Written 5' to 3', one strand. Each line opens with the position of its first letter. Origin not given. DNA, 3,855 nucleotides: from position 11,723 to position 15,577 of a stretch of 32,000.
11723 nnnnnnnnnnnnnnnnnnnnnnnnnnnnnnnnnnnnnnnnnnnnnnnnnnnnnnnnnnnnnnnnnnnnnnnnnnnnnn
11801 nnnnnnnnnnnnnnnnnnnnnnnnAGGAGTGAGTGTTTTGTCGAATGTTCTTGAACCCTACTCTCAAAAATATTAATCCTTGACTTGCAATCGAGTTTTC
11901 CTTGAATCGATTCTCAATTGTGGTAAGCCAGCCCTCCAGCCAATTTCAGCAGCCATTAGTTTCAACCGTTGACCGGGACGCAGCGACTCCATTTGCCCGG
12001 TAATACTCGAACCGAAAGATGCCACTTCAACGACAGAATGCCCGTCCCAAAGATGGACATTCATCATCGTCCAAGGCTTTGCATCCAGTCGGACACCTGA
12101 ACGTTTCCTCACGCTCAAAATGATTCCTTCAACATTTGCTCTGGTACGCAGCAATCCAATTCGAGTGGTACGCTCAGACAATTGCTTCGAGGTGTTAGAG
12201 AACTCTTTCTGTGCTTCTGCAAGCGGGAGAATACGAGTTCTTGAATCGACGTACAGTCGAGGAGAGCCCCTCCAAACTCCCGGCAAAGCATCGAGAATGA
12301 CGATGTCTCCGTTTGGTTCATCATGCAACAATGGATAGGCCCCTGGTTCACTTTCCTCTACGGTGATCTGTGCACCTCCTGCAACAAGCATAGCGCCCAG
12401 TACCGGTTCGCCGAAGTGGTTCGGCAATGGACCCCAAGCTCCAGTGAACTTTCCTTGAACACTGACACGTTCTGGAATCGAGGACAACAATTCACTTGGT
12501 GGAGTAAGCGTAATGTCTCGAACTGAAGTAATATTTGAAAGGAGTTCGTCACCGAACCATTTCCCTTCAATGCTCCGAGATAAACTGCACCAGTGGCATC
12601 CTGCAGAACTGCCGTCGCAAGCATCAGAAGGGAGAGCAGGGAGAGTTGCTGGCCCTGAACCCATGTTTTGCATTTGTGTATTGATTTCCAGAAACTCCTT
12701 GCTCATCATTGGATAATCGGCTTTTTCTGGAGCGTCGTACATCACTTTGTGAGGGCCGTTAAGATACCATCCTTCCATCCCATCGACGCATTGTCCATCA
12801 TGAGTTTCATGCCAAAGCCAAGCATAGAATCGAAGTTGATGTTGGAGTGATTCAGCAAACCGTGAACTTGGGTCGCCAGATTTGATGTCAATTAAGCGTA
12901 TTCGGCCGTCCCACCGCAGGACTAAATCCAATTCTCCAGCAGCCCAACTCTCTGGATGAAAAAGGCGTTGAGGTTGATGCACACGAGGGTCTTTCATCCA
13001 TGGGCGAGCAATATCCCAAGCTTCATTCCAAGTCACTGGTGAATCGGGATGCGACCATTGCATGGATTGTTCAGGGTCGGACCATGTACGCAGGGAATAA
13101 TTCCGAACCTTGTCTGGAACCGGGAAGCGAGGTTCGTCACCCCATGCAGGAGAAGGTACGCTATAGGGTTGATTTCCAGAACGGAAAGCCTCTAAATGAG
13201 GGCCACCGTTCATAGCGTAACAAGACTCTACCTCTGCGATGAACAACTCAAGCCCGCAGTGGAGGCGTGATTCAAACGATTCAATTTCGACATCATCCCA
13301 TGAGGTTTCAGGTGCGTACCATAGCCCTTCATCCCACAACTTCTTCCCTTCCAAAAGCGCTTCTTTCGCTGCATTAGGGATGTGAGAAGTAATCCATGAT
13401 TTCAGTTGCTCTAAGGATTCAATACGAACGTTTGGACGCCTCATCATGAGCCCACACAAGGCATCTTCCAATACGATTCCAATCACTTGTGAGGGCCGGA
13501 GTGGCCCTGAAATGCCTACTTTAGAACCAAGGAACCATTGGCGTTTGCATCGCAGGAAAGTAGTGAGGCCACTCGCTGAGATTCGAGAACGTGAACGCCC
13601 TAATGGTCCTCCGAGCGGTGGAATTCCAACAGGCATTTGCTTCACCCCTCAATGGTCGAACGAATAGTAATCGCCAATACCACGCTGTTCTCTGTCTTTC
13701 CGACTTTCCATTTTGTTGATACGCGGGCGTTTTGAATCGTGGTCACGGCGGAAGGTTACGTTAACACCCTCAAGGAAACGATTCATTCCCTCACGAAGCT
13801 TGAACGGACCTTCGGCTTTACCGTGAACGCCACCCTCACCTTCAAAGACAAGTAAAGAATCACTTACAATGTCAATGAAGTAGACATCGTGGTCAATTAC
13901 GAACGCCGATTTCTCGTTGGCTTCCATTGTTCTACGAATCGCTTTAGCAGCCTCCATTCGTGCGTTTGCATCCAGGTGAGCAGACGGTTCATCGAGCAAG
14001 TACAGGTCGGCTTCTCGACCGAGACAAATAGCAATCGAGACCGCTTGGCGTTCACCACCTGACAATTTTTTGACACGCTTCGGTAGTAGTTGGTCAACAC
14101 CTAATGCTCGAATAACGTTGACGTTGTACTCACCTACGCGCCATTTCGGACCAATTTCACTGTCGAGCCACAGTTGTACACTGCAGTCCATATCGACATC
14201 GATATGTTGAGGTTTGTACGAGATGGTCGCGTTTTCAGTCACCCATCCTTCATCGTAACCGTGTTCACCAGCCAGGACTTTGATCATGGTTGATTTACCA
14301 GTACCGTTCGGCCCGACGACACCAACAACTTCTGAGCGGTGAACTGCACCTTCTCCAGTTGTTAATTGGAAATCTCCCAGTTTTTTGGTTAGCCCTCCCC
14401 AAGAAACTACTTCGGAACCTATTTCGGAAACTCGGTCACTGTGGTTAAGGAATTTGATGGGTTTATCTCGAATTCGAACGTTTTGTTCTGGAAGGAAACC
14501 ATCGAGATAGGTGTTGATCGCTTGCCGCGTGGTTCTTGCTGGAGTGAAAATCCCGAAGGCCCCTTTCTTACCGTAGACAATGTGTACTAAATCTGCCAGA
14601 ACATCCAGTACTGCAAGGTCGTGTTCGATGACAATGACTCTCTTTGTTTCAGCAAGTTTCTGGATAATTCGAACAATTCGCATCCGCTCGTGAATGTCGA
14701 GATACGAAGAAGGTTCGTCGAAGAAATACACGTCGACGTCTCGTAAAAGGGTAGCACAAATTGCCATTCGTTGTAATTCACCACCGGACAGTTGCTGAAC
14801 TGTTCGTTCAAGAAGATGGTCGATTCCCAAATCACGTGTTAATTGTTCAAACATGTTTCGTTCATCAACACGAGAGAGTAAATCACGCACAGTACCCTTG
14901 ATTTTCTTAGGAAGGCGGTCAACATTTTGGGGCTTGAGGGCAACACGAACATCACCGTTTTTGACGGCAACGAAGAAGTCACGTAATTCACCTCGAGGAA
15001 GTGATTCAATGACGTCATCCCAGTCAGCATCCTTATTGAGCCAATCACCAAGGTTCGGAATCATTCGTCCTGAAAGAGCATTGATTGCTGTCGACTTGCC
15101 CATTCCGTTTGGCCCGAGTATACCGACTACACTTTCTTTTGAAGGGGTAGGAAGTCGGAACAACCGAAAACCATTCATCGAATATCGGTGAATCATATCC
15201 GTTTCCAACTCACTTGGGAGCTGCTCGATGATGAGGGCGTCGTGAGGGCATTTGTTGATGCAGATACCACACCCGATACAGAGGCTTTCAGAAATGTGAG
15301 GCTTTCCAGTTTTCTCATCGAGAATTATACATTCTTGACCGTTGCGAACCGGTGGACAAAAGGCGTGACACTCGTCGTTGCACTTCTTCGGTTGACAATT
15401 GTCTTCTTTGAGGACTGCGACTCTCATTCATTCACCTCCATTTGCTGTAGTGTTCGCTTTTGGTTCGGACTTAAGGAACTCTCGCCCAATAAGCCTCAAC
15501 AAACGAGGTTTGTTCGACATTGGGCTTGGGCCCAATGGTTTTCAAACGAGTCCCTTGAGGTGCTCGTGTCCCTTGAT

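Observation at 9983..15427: Tandem paralogous Fe-S Cas4/RecB-type nucleases, each fused to two RPA-like OB folds, coupled directly behind ABCE1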

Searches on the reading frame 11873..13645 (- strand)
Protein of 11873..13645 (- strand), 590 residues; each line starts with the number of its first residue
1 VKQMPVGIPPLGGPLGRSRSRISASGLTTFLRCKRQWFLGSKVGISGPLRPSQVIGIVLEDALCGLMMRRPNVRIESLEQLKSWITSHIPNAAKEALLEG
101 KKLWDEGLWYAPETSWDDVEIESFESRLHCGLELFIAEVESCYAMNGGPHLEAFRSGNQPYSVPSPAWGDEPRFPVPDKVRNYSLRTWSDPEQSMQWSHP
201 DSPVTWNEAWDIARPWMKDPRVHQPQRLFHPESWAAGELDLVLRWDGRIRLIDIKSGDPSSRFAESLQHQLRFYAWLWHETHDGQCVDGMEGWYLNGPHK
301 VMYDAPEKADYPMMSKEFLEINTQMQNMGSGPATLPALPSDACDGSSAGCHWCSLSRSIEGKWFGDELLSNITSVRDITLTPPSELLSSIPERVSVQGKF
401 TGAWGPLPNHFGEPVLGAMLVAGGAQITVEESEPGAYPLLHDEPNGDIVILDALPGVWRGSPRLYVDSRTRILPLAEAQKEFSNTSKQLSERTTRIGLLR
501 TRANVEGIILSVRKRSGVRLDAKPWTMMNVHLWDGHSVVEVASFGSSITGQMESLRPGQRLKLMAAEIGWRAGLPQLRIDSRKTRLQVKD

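Call 3: search_protein_families(library=pfam, proteins=[window:11873-13645:-], max_evalue=1)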
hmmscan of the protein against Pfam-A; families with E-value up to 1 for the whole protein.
window:11873-13645:- (590 aa): 1 family
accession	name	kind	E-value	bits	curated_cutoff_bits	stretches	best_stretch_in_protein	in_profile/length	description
PF12705.13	PDDEXK_1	-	3.6e-13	50.5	22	2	237-355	126-242/247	PD-(D/E)XK nuclease superfamily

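Call 5: search_protein_families(library=ncbifam, proteins=[window:11873-13645:-], max_evalue=1)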
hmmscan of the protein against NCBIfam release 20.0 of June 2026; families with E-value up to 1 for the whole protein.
window:11873-13645:- (590 aa): 2 families
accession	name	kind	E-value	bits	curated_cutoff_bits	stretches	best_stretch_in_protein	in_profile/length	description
NF004998.0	PRK06386.1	equivalog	0.073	12.3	556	1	447-548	65-164/358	replication factor A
TIGR00372.1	cas4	equivalog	0.08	12.8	65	1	231-282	64-113/180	CRISPR-associated protein Cas4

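Call 12: find_homologous_proteins(query=window:11873-13645:-, max_evalue=0.001)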
Query window:11873-13645:- (590 aa): 356 proteins with E <= 0.001 among 8000 candidates; the best 120 are listed.
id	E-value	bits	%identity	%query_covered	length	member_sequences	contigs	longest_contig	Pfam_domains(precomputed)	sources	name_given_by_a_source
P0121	0.0e+0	1364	99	99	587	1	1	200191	PF12705.14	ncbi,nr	ncbi:PD-(D/E)XK nuclease family protein [Euryarchaeota archaeon]|nr:PD-(D/E)XK nuclease family prote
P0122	0.0e+0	1343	97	99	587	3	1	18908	PF12705.14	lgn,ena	-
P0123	0.0e+0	1269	91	99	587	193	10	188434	PF12705.14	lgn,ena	-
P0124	0.0e+0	1185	96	89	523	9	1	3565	PF12705.14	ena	-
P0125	0.0e+0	1128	80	99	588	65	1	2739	PF12705.14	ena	-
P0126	0.0e+0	1115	79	99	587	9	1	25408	PF12705.14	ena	-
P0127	0.0e+0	1104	79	100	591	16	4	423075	PF12705.14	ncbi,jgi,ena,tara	jgi:hypothetical protein|tara:strand:- start:1876 stop:3651 length:1776 start_codon:yes stop_codon:y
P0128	0.0e+0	1101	79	99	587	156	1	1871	PF12705.14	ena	-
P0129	0.0e+0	1089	78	99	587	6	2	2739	PF12705.14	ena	-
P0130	0.0e+0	1087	77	99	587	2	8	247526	PF12705.14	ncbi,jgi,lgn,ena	-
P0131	0.0e+0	1071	77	99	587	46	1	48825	PF12705.14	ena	-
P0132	0.0e+0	1048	73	99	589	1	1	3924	PF12705.14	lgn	-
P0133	0.0e+0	1021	73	99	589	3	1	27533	PF12705.14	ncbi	-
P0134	7.5e-293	991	77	91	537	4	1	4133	PF12705.14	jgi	-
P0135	1.1e-283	960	67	99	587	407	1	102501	PF12705.14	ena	-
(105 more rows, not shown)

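Call 31: predict_structure(alignment_id=A2)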
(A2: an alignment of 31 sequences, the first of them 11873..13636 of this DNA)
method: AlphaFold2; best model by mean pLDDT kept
length: 587 residues; sequences in the alignment: 31
mean_pLDDT: 86.0   pTM: 0.84
mean pLDDT of the five models: 86.0, 83.9, 82.3, 78.9, 78.2
residues with pLDDT >= 90: 327; 70-90: 197; 50-70: 37; < 50: 26
segments of 3 or more residues with pLDDT < 50: 1-13, 172-178, 218-222
pLDDT, mean of each block of 10 residues (from residue 1): 37 63 89 91 90 91 88 96 97 94 89 94 97 97 94 82 56 50 66 90 94 64 66 84 93 88 90 90 94 95 96 94 89 92 83 92 87 90 91 91 73 87 89 82 90 87 92 91 83 84 95 71 89 94 90 96 90 90 93
secondary structure, 60 per line:
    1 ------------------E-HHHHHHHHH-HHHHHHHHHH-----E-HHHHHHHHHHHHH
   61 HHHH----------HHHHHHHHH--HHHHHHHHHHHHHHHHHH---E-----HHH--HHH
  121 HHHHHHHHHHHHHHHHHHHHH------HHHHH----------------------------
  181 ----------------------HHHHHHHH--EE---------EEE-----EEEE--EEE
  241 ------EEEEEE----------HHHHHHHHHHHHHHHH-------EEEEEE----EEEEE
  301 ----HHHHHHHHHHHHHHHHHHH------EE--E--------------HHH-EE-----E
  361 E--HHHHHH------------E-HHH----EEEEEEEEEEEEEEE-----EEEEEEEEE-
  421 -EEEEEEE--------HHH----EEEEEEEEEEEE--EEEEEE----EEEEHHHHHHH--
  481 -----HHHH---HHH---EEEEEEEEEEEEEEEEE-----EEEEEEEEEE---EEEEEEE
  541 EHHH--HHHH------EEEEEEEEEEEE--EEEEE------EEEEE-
elements in order: H21-29 H31-40 H48-64 H75-83 H86-103 H118-141 H148-152 H203-210 E224-226 E232-235 E238-240 E247-252 H263-278 E286-291 E296-300 H305-323 H364-369 E391-405 E411-419 E422-428 E444-455 E458-463 E468-471 H472-478 H486-489 E499-515 E521-530 E534-541 H547-550 E557-568 E571-575 E582-586

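Call 35: fold_search(model_id=the predicted structure, library=pdb)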
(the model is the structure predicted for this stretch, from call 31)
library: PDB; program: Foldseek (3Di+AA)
matches with E <= 10: 885; with E <= 0.001: 83
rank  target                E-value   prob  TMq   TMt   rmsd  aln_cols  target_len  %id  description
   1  4gop_C                1.3e-08  1.00  0.13  0.17  17.1       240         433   14  Structure and Conformational Change of a Replication Protein A Heterotrimer Bound to ssDNA (released 2012-11-28)
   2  9pd4_N                9.9e-08  1.00  0.13  0.18  15.7       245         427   13  NER dual incision complex - DuIM (released 2026-02-18)
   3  5yzw_B                1.2e-07  1.00  0.12  0.31  15.4       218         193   16  Crystal structure of p204 HINb domain (released 2018-12-19)
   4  1fgu_B                1.8e-07  1.00  0.13  0.30  20.3       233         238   12  SSDNA-BINDING DOMAIN OF THE LARGE SUBUNIT OF REPLICATION PROTEIN A (released 2001-02-07)
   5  8x70_C                1.8e-07  1.00  0.12  0.30  14.2       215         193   13  The Crystal Structure of IFI16 from Biortus. (released 2023-12-27)
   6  1jmc_A                3.2e-07  1.00  0.13  0.31  17.4       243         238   13  SINGLE STRANDED DNA-BINDING DOMAIN OF HUMAN REPLICATION PROTEIN A BOUND TO SINGLE STRANDED DNA, RPA70 SUBUNIT, RESIDUE (released 1997-10-16)
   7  1fgu_A                3.7e-07  1.00  0.13  0.29  18.4       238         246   12  SSDNA-BINDING DOMAIN OF THE LARGE SUBUNIT OF REPLICATION PROTEIN A (released 2001-02-07)
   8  3b6y_A                4.1e-07  1.00  0.12  0.33  13.6       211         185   14  Crystal Structure of the Second HIN-200 Domain of Interferon-Inducible Protein 16 (released 2007-11-13)
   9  4qgu_B                4.1e-07  1.00  0.13  0.32  14.2       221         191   13  protein domain complex with ssDNA (released 2015-06-17)
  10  5z7d_A                4.1e-07  1.00  0.11  0.16  15.1       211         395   13  p204HINab-dsDNA complex structure (released 2019-01-30)
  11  3rnu_A                4.3e-07  1.00  0.12  0.31  15.1       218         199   12  Structural Basis of Cytosolic DNA Sensing by Innate Immune Receptors (released 2012-04-25)
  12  4qgu_A                4.6e-07  1.00  0.12  0.32  13.6       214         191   13  protein domain complex with ssDNA (released 2015-06-17)
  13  5yzp                  5.1e-07  1.00  0.11  0.29  15.1       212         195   14  Crystal structure of p204 HINa domain (released 2018-12-19)
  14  8idx_A                5.9e-07  1.00  0.12  0.33  14.6       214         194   14  Structure of p205 HIN (released 2024-02-14)
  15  3b6y_B                5.9e-07  1.00  0.12  0.34  14.0       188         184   15  Crystal Structure of the Second HIN-200 Domain of Interferon-Inducible Protein 16 (released 2007-11-13)
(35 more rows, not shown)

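Call 53: search_protein_families(library=padloc, proteins=[window:11873-13636:-], max_evalue=1)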
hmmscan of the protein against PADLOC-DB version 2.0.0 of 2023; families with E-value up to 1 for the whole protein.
window:11873-13636:- (587 aa): 3 families
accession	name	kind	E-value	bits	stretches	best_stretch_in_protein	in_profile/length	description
PDLC00060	DruK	-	1.8e-06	25.5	1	223-276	134-187/347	PD-(D/E)XK nuclease superfamily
PDLC00059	DruK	-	0.00026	18.3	1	224-279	118-174/326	PD-(D/E)XK nuclease superfamily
PDLC00943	Cas4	-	0.021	12.8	1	228-279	64-113/180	CRISPR-associated protein Cas4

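Call 54: search_protein_families(library=phrogs, proteins=[window:11873-13636:-], max_evalue=1)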
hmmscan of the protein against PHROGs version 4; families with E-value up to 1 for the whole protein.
window:11873-13636:- (587 aa): 3 families
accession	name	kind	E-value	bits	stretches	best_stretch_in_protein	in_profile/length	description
phrog_298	-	DNA, RNA and nucleotide metabolism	5.1e-06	27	1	207-291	138-226/293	exonuclease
phrog_69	-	DNA, RNA and nucleotide metabolism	0.0046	17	0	16-41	87-112/501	exonuclease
phrog_1218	-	DNA, RNA and nucleotide metabolism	0.028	14.6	0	224-281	129-193/364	exonuclease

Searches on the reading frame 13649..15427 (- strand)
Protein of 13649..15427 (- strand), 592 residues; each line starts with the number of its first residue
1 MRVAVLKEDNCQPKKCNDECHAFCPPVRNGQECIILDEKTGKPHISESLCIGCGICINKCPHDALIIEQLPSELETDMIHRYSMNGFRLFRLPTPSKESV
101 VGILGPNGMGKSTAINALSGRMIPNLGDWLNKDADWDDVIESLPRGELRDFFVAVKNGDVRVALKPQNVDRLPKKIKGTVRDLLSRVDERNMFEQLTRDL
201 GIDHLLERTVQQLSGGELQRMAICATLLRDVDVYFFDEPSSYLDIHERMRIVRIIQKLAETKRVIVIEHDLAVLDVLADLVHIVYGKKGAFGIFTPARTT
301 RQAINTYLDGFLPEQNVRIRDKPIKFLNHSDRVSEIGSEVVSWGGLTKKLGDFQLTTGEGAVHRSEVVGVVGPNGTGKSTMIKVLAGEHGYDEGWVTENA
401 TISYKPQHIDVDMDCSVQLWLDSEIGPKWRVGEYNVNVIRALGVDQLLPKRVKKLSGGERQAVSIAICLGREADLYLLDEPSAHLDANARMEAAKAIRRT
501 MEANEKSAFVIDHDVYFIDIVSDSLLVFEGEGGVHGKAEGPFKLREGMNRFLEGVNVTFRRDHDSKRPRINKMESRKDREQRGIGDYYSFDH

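Call 3: search_protein_families(library=pfam, proteins=[window:13649-15427:-], max_evalue=1)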
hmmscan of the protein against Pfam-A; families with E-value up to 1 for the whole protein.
window:13649-15427:- (592 aa): 58 families (the best 25 are shown)
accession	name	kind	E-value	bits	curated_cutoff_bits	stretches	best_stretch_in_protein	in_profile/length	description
PF00005.33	ABC_tran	-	1e-38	133.5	25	2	97-240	10-136/137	ABC transporter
PF02463.25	SMC_N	-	3.9e-18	66.1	40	3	79-287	2-215/220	RecF/RecN/SMC N terminal domain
PF13304.12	AAA_21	-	5e-15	56.8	27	3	196-274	221-303/304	AAA domain, putative AbiEii toxin, Type IV TA system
PF04068.21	Fer4_RLI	-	3.2e-10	40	23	1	1-32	1-35/35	Possible Fer4-like domain in RNase L inhibitor, RLI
PF03215.21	Rad17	-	3.3e-08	34.1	23.8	2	367-392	47-72/186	Rad17 P-loop domain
PF00037.32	Fer4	-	2.1e-07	30.9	21.1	1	44-65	2-23/24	4Fe-4S binding domain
PF13555.12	AAA_29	-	3.4e-07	30.3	27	2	97-126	22-50/61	P-loop containing region of AAA domain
PF13476.12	AAA_23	-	1.8e-06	29.2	27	2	99-119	20-40/201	AAA domain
PF13521.12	AAA_28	-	1.9e-06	28.6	27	1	370-407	4-39/164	AAA domain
PF12837.12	Fer4_6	-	3.2e-06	27.3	25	1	42-65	1-24/24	4Fe-4S binding domain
PF13191.12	AAA_16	-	3.7e-06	28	32.6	1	363-404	22-63/167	AAA ATPase domain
PF01926.29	MMR_HSR1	-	5.8e-06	26.8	21.9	2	101-127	2-27/113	50S ribosome-binding GTPase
PF03193.22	RsgA_GTPase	-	6.8e-06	26.4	30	2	92-122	100-130/174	RsgA GTPase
PF25199.1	nSTAND_NTPase5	-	1.1e-05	25.8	34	2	91-118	34-61/145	Novel STAND NTPase 5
PF00004.35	AAA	-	6e-05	23.9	21.2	1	370-390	3-23/131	ATPase family associated with various cellular activities (AAA)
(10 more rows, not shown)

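Call 5: search_protein_families(library=ncbifam, proteins=[window:13649-15427:-], max_evalue=1)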
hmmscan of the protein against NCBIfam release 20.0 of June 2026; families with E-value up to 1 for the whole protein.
window:13649-15427:- (592 aa): 284 families (the best 25 are shown)
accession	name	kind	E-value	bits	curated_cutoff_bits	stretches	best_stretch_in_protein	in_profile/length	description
NF009945.0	PRK13409.1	equivalog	2e-246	819.3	469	1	1-590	2-590/592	ribosome biogenesis/translation initiation ATPase RLI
NF040873.1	AztA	equivalog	1.6e-46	158.3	220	3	360-515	13-179/191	zinc ABC transporter ATP-binding protein AztA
NF000355.4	ribo_prot_ABC_F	equivalog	8.9e-46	156.8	380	3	360-526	23-185/499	ribosomal protection-like ABC-F family protein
TIGR03719.1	ABC_ABC_ChvD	subfamily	3.5e-42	144.7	806.75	3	334-534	316-519/552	energy-dependent translational throttle protein EttA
NF008775.0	PRK11819.1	equivalog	6.3e-42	143.9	599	3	335-535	319-522/556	energy-dependent translational throttle protein EttA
TIGR03873.1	F420-0_ABC_ATP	hypoth_equivalog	4e-41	141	372.4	3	97-283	26-209/256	putative F420-0 ABC transporter ATP-binding protein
NF010068.0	PRK13548.1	equivalog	7e-41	140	261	3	99-284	32-216/261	heme ABC transporter ATP-binding protein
TIGR02142.1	modC_ABC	equivalog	1.3e-40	139.7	285.05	4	187-286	105-208/353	molybdenum ABC transporter ATP-binding protein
NF008409.0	PRK11231.1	equivalog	2.2e-38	132.1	375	3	97-278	27-205/255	Fe(3+) dicitrate ABC transporter ATP-binding protein FecE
TIGR02857.1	CydD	equivalog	3.9e-38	131.7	435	3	98-281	348-527/529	thiol reductant ABC exporter subunit CydD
TIGR01188.1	drrA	subfamily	1e-37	130.1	312.45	3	97-284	18-197/302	daunorubicin resistance ABC transporter, ATP-binding protein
TIGR03411.1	urea_trans_UrtD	equivalog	3.8e-37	128.2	304.1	3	99-308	29-240/242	urea ABC transporter ATP-binding protein UrtD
TIGR04520.1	ECF_ATPase_1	equivalog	1.3e-36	126.5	315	4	192-282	116-207/269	energy-coupling factor transporter ATPase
TIGR01277.1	thiQ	equivalog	5.6e-36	124.2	245.05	3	97-281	23-199/213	thiamine ABC transporter ATP-binding protein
NF000168.2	ABCF_Msr_all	exception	8.8e-35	120.2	680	4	200-288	395-482/487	Msr family ABC-F type ribosomal protection protein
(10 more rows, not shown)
